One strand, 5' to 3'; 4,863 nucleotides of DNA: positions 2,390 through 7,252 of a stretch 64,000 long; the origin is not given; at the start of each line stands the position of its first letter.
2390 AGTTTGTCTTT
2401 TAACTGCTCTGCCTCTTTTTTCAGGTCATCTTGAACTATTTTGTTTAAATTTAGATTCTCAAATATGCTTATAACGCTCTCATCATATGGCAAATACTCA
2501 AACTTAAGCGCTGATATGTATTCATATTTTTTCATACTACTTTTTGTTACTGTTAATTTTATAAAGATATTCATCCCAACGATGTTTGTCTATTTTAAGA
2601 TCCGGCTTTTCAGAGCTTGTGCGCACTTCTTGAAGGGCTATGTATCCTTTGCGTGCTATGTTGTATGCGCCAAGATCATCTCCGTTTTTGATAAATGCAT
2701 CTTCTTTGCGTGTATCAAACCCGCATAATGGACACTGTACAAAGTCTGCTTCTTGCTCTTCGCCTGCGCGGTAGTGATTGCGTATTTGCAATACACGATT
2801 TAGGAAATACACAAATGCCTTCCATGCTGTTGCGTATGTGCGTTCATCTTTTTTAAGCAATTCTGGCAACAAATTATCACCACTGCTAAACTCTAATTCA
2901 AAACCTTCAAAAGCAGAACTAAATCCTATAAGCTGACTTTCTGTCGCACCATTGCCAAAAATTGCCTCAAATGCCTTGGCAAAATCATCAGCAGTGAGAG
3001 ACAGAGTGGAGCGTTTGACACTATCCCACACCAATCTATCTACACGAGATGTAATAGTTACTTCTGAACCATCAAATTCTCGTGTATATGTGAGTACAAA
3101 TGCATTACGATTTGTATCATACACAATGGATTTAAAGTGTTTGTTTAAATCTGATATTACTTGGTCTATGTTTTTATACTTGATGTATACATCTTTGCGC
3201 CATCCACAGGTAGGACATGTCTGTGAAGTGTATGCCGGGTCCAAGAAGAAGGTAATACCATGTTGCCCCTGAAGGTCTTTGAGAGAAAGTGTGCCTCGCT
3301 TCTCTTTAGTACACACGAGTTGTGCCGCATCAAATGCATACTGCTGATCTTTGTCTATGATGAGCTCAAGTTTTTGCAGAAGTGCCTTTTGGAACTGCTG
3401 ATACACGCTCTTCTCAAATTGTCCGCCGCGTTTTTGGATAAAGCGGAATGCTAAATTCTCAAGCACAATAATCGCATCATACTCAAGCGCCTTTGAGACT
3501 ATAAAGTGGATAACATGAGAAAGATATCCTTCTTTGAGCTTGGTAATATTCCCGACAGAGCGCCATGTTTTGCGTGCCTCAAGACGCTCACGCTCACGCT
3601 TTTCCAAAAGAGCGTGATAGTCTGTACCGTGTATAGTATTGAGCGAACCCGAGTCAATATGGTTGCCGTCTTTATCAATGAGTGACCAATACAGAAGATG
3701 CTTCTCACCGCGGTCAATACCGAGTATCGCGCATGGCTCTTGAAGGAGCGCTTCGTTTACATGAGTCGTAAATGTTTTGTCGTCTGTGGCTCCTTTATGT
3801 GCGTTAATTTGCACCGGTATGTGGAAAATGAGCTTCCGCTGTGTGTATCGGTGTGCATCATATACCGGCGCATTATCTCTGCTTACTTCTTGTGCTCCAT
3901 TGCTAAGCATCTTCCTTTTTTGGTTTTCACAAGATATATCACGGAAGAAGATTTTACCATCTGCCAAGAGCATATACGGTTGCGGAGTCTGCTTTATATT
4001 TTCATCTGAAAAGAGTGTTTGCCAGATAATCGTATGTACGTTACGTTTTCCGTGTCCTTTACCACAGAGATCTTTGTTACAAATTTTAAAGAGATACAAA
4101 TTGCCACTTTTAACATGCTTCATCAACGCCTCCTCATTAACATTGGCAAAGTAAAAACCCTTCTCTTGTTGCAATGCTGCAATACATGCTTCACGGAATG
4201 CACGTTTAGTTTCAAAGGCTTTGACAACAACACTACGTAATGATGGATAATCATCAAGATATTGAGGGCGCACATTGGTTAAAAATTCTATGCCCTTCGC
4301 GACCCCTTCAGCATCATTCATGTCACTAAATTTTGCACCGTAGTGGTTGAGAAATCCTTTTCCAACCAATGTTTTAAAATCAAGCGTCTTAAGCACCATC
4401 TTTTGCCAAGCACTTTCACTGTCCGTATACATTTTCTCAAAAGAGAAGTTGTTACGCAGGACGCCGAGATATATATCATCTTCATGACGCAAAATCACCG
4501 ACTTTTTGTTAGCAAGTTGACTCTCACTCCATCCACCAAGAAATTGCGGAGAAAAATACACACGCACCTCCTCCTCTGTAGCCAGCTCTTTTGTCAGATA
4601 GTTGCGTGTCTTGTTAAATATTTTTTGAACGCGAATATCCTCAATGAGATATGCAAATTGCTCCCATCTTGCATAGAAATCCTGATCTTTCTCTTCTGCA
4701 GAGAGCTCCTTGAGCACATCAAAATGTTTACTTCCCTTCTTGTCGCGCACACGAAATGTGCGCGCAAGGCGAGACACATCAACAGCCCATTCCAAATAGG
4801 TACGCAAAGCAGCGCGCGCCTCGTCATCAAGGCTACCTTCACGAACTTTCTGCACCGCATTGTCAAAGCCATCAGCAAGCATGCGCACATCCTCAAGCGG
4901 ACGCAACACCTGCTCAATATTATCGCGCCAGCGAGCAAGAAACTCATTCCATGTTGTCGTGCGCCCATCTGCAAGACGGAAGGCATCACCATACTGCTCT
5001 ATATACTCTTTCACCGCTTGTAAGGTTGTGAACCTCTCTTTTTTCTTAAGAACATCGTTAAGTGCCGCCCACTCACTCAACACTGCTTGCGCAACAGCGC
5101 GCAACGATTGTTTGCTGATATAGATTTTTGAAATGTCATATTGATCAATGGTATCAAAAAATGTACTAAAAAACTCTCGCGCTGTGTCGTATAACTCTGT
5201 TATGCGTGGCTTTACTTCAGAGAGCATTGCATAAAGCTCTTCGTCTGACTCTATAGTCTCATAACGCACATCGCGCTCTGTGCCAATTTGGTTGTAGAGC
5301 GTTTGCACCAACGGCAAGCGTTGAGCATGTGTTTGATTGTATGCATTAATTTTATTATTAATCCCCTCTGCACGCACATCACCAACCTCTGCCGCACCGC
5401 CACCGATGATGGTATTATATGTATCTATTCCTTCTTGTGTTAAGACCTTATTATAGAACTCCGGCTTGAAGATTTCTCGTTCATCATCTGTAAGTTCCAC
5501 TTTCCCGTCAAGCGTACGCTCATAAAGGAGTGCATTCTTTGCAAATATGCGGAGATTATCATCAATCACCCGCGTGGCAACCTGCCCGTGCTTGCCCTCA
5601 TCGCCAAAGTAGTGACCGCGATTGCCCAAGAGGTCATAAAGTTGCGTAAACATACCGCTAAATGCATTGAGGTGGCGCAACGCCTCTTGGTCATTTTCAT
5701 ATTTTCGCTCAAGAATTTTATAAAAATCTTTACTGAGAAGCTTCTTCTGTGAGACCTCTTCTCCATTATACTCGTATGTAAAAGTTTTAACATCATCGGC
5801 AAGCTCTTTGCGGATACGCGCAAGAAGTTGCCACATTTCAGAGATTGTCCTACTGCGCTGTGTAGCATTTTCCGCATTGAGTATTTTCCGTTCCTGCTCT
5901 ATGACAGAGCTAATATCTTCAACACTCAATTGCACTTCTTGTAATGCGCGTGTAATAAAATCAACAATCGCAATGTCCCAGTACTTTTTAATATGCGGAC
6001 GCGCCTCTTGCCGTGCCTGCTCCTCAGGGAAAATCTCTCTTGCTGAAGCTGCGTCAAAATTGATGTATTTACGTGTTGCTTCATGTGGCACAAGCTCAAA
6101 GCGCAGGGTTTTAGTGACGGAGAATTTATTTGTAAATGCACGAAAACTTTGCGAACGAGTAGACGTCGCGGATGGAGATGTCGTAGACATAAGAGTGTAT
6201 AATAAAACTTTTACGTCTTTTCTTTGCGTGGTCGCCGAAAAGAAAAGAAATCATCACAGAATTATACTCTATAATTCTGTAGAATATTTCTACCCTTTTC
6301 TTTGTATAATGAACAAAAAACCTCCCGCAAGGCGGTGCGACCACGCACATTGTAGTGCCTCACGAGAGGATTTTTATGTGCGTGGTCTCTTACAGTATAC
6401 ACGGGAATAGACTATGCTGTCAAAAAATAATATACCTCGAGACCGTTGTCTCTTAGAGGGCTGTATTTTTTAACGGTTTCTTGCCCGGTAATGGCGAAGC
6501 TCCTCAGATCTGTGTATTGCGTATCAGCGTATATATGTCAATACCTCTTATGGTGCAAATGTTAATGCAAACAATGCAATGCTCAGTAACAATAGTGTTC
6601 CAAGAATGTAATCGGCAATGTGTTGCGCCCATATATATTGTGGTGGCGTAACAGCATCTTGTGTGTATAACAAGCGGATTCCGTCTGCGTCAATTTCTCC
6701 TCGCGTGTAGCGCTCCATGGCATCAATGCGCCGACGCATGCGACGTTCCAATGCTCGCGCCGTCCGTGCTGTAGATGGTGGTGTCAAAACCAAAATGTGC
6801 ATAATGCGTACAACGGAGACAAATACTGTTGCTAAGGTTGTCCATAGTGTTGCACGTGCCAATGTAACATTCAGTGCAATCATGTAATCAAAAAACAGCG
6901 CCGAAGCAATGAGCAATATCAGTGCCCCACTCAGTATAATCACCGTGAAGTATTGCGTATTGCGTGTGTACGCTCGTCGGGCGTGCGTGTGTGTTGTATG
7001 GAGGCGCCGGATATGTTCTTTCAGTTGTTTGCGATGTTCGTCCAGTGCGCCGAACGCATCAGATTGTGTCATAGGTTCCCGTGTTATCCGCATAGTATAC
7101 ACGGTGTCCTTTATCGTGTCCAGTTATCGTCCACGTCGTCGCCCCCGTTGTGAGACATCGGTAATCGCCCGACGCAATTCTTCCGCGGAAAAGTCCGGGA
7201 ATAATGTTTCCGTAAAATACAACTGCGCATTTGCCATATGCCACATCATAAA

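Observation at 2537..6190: Cas12a orthologue retaining a CxxC...CxxC zinc ribbon around the Nuc domain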

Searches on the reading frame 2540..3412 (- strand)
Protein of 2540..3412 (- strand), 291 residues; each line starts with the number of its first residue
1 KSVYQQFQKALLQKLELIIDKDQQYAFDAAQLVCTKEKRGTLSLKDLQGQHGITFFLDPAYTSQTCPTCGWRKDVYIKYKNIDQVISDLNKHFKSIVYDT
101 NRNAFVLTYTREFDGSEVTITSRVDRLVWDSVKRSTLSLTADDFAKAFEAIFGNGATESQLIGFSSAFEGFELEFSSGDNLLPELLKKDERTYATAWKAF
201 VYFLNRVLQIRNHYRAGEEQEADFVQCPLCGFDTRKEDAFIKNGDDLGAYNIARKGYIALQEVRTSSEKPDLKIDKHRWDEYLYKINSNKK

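Call 26: search_solved_structures(query=window:2540-3412:-, max_evalue=1, show_alignments=5)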
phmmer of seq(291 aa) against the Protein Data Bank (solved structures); distinct sequences matched with E-value up to 1: 28.
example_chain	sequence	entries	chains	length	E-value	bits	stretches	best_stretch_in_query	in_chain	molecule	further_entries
8qwd_A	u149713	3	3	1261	5e-17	65.5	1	1-284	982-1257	ReChb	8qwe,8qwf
8kgf_A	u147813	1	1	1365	6.9e-17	65.1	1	1-286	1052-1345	CRISPR-associated endonuclease Cas12a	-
8h9d_B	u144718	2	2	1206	1.4e-11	47.6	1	1-283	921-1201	Cas12A | Lb2Cas12a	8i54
8h9d_A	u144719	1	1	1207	1.4e-11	47.6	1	1-283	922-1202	Cas12A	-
5kk5_A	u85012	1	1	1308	2.6e-09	40.2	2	172-283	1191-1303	CRISPR-associated endonuclease Cpf1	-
22fn_A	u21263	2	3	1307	2.6e-09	40.2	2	172-283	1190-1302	CRISPR-associated endonuclease Cas12a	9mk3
8sfh_A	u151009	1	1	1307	2.6e-09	40.2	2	172-283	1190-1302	CRISPR-associated endonuclease Cas12a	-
5b43_A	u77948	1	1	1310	2.6e-09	40.2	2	172-283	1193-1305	CRISPR-associated endonuclease Cpf1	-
9cjh_A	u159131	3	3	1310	2.6e-09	40.2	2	172-283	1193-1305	CRISPR-associated endonuclease Cas12a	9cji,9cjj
8sfi_A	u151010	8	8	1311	2.6e-09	40.2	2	172-283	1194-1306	CRISPR-associated endonuclease Cas12a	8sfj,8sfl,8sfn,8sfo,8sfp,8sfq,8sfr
5xh7_A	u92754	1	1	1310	2.6e-09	40.2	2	172-283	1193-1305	CRISPR-associated endonuclease Cpf1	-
5xh6_A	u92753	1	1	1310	2.6e-09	40.2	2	172-283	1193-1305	CRISPR-associated endonuclease Cpf1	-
5mga_A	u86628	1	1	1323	4.2e-08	36.2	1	1-111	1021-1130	CRISPR-associated endonuclease Cpf1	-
6gtc_A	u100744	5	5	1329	4.3e-08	36.2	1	1-111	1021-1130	CRISPR-associated endonuclease Cas12a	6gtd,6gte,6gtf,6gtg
6iv6_A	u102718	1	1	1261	6e-08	35.8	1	1-281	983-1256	nuclease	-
8d49_A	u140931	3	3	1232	0.0028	20.4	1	3-70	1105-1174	OrfB_Zn_ribbon domain-containing protein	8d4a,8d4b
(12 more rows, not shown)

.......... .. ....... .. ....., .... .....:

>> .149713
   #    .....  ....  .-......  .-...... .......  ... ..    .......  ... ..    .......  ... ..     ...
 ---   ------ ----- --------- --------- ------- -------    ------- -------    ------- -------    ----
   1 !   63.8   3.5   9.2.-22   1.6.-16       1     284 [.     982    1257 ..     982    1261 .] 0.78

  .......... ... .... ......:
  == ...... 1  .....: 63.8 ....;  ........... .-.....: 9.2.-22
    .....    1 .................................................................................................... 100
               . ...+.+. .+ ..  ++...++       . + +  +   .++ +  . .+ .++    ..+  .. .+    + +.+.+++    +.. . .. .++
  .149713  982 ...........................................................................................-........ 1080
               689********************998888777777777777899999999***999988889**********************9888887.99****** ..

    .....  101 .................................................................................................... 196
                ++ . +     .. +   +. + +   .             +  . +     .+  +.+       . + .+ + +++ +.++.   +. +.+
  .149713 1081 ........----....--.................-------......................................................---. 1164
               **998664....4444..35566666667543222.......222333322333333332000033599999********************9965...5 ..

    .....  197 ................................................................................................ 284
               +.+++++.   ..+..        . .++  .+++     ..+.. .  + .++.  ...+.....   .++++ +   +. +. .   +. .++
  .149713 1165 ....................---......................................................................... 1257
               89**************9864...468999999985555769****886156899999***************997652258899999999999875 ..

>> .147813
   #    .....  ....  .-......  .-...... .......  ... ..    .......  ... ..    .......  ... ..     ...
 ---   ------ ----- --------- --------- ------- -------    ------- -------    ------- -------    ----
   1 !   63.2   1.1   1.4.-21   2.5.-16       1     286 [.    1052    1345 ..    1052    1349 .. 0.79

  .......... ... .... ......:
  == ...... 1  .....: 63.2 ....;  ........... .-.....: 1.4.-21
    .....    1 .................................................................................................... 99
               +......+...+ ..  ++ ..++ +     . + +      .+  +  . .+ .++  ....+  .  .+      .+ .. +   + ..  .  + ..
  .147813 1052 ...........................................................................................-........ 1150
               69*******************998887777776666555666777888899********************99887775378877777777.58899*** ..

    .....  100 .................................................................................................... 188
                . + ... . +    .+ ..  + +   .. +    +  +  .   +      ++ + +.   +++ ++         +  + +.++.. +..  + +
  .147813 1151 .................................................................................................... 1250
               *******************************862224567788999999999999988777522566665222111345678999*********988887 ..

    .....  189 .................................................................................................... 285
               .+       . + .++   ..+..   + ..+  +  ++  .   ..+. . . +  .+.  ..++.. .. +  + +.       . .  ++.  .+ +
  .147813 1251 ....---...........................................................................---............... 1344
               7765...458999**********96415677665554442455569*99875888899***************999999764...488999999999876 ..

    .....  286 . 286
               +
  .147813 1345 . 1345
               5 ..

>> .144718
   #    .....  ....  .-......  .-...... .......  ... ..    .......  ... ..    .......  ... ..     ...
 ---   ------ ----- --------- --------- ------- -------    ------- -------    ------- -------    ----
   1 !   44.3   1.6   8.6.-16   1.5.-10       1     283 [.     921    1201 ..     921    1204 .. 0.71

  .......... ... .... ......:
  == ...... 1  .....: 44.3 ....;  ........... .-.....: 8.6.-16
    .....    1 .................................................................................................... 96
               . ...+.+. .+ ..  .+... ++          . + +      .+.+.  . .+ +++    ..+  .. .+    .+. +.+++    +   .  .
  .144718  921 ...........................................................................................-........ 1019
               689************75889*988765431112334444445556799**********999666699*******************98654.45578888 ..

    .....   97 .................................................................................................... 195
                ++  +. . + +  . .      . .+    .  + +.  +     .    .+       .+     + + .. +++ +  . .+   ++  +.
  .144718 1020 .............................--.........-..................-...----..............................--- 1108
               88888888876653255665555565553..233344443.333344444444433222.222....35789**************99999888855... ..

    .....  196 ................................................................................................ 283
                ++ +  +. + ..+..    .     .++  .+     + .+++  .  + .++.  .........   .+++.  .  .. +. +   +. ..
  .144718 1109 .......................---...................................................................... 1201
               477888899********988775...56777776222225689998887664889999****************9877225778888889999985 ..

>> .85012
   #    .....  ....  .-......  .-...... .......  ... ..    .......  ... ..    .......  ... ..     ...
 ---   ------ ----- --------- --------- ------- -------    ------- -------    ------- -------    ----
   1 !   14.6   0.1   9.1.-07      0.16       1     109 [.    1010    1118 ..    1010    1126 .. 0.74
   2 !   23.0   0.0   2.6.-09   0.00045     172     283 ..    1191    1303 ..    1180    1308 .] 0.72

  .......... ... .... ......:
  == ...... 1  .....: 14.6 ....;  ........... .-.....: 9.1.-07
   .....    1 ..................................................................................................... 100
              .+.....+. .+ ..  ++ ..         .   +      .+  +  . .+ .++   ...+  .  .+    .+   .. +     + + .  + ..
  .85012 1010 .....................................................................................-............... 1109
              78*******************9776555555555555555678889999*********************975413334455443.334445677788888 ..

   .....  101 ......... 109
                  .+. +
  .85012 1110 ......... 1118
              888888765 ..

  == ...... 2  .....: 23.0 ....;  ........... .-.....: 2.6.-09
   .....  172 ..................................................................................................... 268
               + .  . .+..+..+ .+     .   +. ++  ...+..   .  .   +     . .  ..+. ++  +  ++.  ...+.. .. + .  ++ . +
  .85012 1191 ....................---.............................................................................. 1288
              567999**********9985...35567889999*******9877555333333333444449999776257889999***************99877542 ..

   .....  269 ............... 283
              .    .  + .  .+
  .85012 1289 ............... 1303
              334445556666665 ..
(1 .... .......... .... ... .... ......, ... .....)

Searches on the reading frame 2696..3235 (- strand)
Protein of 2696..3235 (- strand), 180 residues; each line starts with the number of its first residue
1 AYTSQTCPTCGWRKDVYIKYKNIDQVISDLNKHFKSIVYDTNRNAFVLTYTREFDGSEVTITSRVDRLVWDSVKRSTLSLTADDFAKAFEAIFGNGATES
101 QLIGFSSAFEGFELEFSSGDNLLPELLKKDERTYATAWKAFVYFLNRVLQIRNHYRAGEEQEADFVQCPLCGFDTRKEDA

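Call 93: search_protein_families(library=pfam, proteins=[window:2696-3235:-], max_evalue=10)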
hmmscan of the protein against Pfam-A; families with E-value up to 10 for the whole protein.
window:2696-3235:- (180 aa): 14 families
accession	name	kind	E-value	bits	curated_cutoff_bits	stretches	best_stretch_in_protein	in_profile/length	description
PF18510.6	NUC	-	6.6e-06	27.2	25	1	8-170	3-150/162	Nuclease domain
PF07282.18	Cas12f1-like_TNB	-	0.0025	18.4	26.3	1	1-16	25-40/60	Cas12f1-like, TNB domain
PF09845.14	OapC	-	0.0088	16.7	23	1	5-32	20-47/133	Origin-associated protein OapC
PF21349.2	RUBY_RBDX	-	0.044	13.7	26.5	1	5-15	17-27/30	Rubrerythrin, rubredoxin-like domain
PF14206.11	Cys_rich_CPCC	-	0.053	13.8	24.5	1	5-20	19-33/75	Cysteine-rich CPCC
PF00157.23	Pou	-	0.06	13.7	27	1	74-128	16-66/72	Pou domain - N-terminal to homeobox domain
PF01446.23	Rep_1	-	0.073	12.9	33.2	1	5-58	13-62/253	Replication protein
PF14205.11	Cys_rich_KTR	-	0.09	13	25.5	1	164-177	2-15/54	Cysteine-rich KTR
PF10571.15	UPF0547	-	0.092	13.3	29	1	164-174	13-23/26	Uncharacterised protein family UPF0547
PF24460.1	DUF7575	-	0.093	12.6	28.5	1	4-11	3-10/28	Domain of unknown function (DUF7575)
PF01096.23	Zn_ribbon_TFIIS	-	0.28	11.5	21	0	155-173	18-36/39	Transcription factor S-II (TFIIS)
PF13248.11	Zn_ribbon_3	-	0.3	11.1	27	1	6-14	4-11/26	zinc-ribbon domain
PF21276.3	ZNF512_C2HC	-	0.34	11.1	27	0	166-177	14-25/38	Zinc finger protein 512, C2HC zinc finger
PF13240.11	Zn_Ribbon_1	-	0.47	10.8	25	0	158-173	6-21/23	zinc-ribbon domain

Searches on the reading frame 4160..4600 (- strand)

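Call 93: search_protein_families(library=pfam, proteins=[window:4160-4600:-], max_evalue=10)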
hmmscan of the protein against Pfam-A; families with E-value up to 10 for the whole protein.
window:4160-4600:- (147 aa): 1 family
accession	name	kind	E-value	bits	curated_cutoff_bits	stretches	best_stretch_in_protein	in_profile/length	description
PF09023.15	Staphostatin_B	-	0.17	12.4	25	1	19-43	24-46/105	Staphostatin B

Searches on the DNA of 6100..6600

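Call 70: search_rna_families(source=window, start=6100, end=6600, threshold=evalue, max_evalue=1)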
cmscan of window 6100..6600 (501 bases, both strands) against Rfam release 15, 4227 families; matches with E-value up to 1: 3.
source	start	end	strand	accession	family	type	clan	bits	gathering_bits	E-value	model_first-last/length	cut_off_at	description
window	6245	6375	+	RF01820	RsaE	Gene; sRNA;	-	23.2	79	0.13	1-112/112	no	RNA Staph. aureus E (RoxS)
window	6133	6199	+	RF00292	snoTBR5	Gene; snRNA; snoRNA; CD-box;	-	17.9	44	0.12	1-94/94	no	Small nucleolar RNA TBR5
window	6530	6552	-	RF02218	ZNRD1-AS1_1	Gene; lncRNA;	-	17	50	0.51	46-68/68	no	ZNRD1 antisense RNA 1 conserved region 1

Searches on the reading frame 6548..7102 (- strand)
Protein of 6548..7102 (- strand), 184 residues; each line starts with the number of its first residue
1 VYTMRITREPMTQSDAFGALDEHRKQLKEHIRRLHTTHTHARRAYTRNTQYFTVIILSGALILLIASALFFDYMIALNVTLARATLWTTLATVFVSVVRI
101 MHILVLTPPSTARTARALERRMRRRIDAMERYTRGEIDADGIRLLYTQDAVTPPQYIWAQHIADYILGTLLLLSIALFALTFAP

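Call 5: search_protein_families(library=pfam, proteins=[window:6548-7102:-], max_evalue=0.01)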
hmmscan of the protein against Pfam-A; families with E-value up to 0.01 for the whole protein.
window:6548-7102:- (184 aa): 0 families

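Call 18: search_protein_families(library=ncbifam, proteins=[window:6548-7102:-], max_evalue=0.1)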
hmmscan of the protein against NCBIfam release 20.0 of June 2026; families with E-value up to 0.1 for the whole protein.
window:6548-7102:- (184 aa): 1 family
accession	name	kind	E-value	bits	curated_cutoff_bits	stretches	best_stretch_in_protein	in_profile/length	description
NF010306.0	PRK13743.1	equivalog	0.024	14.4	144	1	20-70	12-62/140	F-type conjugal transfer protein TrbF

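Call 100: search_protein_families(library=padloc, proteins=[window:6548-7102:-], max_evalue=0.01)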
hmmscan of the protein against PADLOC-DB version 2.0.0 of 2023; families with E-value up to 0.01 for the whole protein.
window:6548-7102:- (184 aa): 0 families
